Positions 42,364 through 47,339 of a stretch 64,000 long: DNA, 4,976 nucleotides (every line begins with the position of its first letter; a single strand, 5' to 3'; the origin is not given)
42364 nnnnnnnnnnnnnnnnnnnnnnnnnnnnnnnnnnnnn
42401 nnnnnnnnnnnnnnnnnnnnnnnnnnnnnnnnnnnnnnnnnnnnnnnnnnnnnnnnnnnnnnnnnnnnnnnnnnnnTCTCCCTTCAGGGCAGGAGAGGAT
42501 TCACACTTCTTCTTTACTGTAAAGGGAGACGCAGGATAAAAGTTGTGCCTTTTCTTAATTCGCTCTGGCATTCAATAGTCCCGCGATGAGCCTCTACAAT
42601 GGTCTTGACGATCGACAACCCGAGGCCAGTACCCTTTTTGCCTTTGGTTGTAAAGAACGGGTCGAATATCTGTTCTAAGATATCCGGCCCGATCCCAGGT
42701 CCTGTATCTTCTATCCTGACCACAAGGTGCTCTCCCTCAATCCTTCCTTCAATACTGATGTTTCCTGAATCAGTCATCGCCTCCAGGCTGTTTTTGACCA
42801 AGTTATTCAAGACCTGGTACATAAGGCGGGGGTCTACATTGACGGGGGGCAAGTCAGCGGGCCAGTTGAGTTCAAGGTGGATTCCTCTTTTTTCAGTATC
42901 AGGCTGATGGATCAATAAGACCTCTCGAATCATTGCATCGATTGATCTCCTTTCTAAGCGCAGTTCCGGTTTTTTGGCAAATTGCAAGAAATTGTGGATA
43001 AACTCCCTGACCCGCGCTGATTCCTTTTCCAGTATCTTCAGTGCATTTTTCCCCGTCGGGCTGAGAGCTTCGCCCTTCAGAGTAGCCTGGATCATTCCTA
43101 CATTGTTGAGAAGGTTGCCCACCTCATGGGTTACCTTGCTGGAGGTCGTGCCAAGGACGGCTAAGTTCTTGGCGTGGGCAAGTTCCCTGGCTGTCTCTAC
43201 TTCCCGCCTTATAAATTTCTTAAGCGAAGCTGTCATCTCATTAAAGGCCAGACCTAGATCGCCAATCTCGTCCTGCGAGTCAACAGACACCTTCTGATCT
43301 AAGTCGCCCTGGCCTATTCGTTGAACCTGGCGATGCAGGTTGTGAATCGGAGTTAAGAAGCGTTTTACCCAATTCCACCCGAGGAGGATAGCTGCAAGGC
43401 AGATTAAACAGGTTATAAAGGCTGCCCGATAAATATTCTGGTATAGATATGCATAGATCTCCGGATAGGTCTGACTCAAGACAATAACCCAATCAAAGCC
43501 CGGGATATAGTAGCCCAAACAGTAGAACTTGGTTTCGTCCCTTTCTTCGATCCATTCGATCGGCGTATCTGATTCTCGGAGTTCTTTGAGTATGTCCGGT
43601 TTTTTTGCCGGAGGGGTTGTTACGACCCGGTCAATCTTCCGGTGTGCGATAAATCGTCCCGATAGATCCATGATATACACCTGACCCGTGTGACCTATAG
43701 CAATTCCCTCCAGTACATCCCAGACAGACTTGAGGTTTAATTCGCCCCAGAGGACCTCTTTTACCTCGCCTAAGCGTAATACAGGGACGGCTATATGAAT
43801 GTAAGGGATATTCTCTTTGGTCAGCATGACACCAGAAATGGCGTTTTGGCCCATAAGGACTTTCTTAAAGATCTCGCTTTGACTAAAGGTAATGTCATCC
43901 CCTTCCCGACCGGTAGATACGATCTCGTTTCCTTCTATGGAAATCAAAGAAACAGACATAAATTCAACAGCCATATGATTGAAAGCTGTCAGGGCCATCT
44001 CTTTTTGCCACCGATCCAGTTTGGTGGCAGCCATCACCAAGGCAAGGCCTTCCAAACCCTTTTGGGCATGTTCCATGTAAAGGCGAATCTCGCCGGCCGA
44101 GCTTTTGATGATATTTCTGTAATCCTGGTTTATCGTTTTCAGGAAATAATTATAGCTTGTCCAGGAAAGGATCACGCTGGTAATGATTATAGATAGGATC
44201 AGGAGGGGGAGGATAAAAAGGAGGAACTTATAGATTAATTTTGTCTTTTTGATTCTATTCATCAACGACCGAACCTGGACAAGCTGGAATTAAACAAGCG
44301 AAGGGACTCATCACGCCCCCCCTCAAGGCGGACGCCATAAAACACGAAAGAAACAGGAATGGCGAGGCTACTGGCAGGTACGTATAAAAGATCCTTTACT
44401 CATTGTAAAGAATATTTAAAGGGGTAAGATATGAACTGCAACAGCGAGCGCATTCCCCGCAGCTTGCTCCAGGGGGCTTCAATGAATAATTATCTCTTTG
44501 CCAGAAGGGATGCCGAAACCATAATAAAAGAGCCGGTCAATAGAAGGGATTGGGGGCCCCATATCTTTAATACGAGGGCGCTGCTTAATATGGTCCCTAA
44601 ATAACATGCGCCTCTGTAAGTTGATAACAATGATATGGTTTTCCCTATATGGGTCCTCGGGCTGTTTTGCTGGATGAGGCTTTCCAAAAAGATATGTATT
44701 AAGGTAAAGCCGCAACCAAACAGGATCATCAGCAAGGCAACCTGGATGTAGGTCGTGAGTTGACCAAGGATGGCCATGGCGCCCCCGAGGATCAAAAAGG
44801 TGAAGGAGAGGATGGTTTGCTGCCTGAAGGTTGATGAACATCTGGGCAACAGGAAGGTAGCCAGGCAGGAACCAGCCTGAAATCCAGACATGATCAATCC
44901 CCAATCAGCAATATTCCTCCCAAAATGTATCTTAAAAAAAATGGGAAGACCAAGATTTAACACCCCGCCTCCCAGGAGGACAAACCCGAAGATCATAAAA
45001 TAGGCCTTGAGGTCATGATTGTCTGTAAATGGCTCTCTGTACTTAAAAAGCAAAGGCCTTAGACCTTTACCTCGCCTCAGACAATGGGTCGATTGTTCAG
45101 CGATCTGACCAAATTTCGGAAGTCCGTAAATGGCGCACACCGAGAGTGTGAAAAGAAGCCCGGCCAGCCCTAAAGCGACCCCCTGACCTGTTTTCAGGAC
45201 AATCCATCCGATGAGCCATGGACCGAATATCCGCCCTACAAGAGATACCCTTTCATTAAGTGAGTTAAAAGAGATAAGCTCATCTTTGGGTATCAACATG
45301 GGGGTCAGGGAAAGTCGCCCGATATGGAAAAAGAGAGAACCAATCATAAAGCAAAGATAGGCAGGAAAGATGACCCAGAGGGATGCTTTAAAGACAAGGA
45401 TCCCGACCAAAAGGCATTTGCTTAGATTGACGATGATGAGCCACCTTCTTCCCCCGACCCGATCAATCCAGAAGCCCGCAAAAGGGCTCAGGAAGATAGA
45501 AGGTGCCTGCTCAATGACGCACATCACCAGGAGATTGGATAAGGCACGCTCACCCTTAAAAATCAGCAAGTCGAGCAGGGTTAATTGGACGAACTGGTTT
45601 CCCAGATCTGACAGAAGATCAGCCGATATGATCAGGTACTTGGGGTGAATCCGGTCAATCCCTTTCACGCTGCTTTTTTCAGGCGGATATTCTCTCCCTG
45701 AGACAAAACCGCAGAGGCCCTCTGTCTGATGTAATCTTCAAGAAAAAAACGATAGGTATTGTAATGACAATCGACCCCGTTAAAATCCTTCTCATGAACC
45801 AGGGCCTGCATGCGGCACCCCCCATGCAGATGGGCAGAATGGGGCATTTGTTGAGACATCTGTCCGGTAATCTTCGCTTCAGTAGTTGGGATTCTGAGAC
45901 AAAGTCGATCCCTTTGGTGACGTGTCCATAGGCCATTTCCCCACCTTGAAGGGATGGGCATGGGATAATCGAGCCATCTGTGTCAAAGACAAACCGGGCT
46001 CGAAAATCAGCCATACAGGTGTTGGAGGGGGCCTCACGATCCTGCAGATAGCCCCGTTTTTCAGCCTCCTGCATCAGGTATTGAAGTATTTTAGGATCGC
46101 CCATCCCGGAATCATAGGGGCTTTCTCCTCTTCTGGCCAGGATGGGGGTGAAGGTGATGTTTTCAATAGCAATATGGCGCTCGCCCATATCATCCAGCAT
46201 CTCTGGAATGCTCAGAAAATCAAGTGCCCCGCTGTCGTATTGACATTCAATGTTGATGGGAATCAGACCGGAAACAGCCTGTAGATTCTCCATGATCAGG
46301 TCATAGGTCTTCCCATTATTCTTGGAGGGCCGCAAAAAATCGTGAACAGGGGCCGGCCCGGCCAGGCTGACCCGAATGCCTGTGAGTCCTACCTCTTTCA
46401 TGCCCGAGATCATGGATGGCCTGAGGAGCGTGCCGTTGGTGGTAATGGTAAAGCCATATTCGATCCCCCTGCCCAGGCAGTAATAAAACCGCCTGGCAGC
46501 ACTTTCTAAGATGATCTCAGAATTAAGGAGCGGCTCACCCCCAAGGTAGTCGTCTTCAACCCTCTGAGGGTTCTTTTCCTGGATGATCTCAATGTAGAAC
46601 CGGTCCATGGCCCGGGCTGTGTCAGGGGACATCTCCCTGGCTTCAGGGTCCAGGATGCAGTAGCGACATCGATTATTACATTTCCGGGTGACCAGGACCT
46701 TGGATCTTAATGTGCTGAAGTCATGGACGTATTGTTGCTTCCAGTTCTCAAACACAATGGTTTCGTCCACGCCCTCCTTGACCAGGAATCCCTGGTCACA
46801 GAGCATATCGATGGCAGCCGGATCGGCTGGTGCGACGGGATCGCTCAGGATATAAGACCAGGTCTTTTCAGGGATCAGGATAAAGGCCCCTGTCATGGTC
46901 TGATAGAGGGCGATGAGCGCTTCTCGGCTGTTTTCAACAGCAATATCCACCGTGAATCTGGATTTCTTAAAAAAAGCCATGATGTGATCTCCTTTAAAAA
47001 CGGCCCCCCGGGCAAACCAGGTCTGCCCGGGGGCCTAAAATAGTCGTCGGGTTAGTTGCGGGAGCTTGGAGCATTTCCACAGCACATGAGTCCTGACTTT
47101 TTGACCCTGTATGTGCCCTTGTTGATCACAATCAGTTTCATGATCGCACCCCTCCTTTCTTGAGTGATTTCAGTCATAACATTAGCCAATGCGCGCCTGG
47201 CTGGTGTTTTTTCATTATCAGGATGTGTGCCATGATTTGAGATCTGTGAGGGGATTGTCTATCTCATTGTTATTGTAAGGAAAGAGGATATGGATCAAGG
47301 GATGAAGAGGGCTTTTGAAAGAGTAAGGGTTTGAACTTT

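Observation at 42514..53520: RiPP-like operon inside an uptake and regulation cluster: candidate secreted and re-imported radical-SAM-modified peptide (metallophore-style logic)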

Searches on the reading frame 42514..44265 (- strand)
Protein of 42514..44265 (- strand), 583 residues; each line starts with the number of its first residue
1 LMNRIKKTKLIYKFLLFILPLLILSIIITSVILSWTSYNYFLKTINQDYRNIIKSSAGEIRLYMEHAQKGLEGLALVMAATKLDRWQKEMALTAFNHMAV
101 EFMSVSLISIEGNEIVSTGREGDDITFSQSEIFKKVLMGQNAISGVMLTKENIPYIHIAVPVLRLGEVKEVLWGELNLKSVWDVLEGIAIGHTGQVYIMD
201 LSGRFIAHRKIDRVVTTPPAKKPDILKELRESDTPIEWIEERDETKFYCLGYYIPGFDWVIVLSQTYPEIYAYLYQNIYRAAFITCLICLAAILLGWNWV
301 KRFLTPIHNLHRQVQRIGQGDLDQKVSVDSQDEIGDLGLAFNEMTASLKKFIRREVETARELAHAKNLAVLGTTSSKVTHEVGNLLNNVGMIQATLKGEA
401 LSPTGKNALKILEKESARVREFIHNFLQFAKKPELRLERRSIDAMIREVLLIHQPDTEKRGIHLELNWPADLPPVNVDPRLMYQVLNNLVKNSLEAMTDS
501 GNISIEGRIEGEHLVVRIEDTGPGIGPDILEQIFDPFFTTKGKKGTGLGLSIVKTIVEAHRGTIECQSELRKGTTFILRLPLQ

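Call 5: search_protein_families(library=pfam, proteins=[window:42514-44265:-], max_evalue=0.01)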
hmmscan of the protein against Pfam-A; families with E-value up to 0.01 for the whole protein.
window:42514-44265:- (583 aa): 8 families
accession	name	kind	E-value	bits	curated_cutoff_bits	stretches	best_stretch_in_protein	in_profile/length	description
PF02518.31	HATPase_c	-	6.7e-30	104.2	26.4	1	478-582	2-109/111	Histidine kinase-, DNA gyrase B-, and HSP90-like ATPase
PF02743.24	dCache_1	-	6.9e-16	58.9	45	1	104-262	70-238/240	Cache domain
PF00672.30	HAMP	-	3e-15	56.7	25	1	301-349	4-52/53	HAMP domain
PF17201.10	Cache_3-Cache_2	-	2.1e-06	27.7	27.7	1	176-272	186-291/299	Cache 3/Cache 2 fusion domain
PF14501.12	HATPase_c_5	-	3.3e-05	24.2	22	1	483-569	7-91/102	GHKL domain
PF13589.12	HATPase_c_3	-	0.0032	17.9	25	1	484-535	5-55/137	Histidine kinase-, DNA gyrase B-, and HSP90-like ATPase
PF00512.31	HisKA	-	0.0053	17.2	26.9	0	376-432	7-63/66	His Kinase A (phospho-acceptor) domain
PF13581.12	HATPase_c_2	-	0.0088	16.5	27.4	0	495-560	49-112/127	Histidine kinase-like ATPase domain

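Call 7: search_protein_families(library=ncbifam, proteins=[window:42514-44265:-], max_evalue=0.01)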
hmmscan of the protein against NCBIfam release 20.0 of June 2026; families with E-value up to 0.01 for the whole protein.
window:42514-44265:- (583 aa): 100 families (the best 25 are shown)
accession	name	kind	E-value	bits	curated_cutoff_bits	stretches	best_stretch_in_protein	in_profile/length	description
NF008468.0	PRK11360.1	equivalog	1.1e-57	195.7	646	1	356-582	381-608/616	two-component system sensor histidine kinase AtoS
NF007688.0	PRK10364.1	equivalog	9e-46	156.6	479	1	354-582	223-451/460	two-component system sensor histidine kinase ZraS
NF053867.1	SprKinKinDBac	equivalog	1.3e-41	142.7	775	2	351-582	266-497/500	sporulation kinase KinD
NF033092.0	HK_WalK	equivalog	1.5e-39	136.1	725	2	405-582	408-594/594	cell wall metabolism sensor histidine kinase WalK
NF046044.1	PnpS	equivalog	3.7e-39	134.8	400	1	404-581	205-390/390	two-component system histidine kinase PnpS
NF010411.0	PRK13837.1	equivalog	2.2e-38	131.8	647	1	331-582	408-675/828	two-component system VirA-like sensor kinase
TIGR01386.1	cztS_silS_copS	subfamily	6.3e-34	117.7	292.55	1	277-581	162-457/457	heavy metal sensor histidine kinase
NF040691.1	MtrAB_MtrB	equivalog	1.6e-33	116.5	450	1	287-582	197-492/507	MtrAB system histidine kinase MtrB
TIGR02956.1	TMAO_torS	equivalog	2.7e-33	115.2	676.5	1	396-583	489-683/967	TMAO reductase system sensor histidine kinase/response regulator TorS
NF047496.1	HK_LIC11548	equivalog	7e-33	114.2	750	1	282-582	278-589/589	LIC_11548 family sensor histidine kinase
NF012226.0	AdeS_HK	equivalog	5.4e-32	111.3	500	1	276-581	58-352/353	two-component sensor histidine kinase AdeS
NF007898.0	PRK10604.1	equivalog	2.4e-31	109.4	478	1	281-582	138-423/433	two-component system sensor histidine kinase RstB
NF007004.0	PRK09467.1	equivalog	7.1e-31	107.5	415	2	419-582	275-436/440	two-component system sensor histidine kinase EnvZ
NF045911.1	TCSHisKinNblS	equivalog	1.8e-30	105.9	1000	2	376-581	393-619/621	two-component system sensor histidine kinase NblS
NF008318.0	PRK11107.1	equivalog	4.3e-30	104.5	890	2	378-583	300-519/920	two-component sensor histidine kinase BarA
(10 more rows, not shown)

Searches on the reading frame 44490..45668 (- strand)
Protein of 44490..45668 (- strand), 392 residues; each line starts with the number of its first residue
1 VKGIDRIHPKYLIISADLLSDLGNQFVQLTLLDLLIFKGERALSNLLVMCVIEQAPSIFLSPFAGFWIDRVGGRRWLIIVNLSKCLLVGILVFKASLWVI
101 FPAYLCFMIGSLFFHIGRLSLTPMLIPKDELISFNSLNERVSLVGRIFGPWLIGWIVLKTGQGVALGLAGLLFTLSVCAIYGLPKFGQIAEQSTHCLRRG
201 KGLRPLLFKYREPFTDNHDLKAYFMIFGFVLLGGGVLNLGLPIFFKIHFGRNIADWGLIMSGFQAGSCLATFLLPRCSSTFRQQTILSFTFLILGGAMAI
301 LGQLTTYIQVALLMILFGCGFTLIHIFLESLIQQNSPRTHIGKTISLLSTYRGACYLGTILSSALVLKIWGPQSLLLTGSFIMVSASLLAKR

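Call 5: search_protein_families(library=pfam, proteins=[window:44490-45668:-], max_evalue=0.01)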
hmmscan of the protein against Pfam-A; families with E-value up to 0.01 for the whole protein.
window:44490-45668:- (392 aa): 2 families
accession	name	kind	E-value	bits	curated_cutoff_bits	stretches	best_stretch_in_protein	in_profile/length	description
PF07690.21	MFS_1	-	4.3e-20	72.4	33.4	1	51-353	39-340/347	Major Facilitator Superfamily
PF05977.19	MFS_3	-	6.7e-08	31.9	27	1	51-383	52-384/524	Transmembrane secretion effector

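Call 7: search_protein_families(library=ncbifam, proteins=[window:44490-45668:-], max_evalue=0.01)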
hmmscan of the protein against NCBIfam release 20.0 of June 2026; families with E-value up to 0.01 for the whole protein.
window:44490-45668:- (392 aa): 6 families
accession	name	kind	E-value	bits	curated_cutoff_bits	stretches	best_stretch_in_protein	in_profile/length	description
TIGR00900.1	2A0121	subfamily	9.2e-25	87.7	319.6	1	11-366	2-360/364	H+ Antiporter protein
NF007792.0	PRK10489.1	equivalog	9.2e-11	41.4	324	1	54-388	61-394/419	enterobactin transporter EntS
NF000154.1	macrolide_MefEN2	exception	3e-08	33.4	800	1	37-383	37-381/401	macrolide efflux MFS transporter Mef(En2)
NF006386.0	PRK08633.1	equivalog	1.4e-07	29.6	1221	1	36-383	39-399/1147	acyl-[ACP]--phospholipid O-acyltransferase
NF000051.1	macrolide_MefB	exception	6.4e-05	22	800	1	13-384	14-387/409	macrolide efflux MFS transporter Mef(B)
NF012178.0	tet_MFS_V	exception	0.0018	17.5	640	1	63-347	62-351/409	tetracycline efflux MFS transporter Tet(V)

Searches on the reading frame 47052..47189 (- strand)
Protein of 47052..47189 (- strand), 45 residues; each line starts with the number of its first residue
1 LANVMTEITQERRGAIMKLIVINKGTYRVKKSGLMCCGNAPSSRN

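Call 5: search_protein_families(library=pfam, proteins=[window:47052-47189:-], max_evalue=0.01)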
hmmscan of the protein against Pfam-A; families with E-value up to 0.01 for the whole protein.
window:47052-47189:- (45 aa): 0 families

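Call 7: search_protein_families(library=ncbifam, proteins=[window:47052-47189:-], max_evalue=0.01)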
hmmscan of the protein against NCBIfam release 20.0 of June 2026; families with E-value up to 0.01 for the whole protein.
window:47052-47189:- (45 aa): 0 families
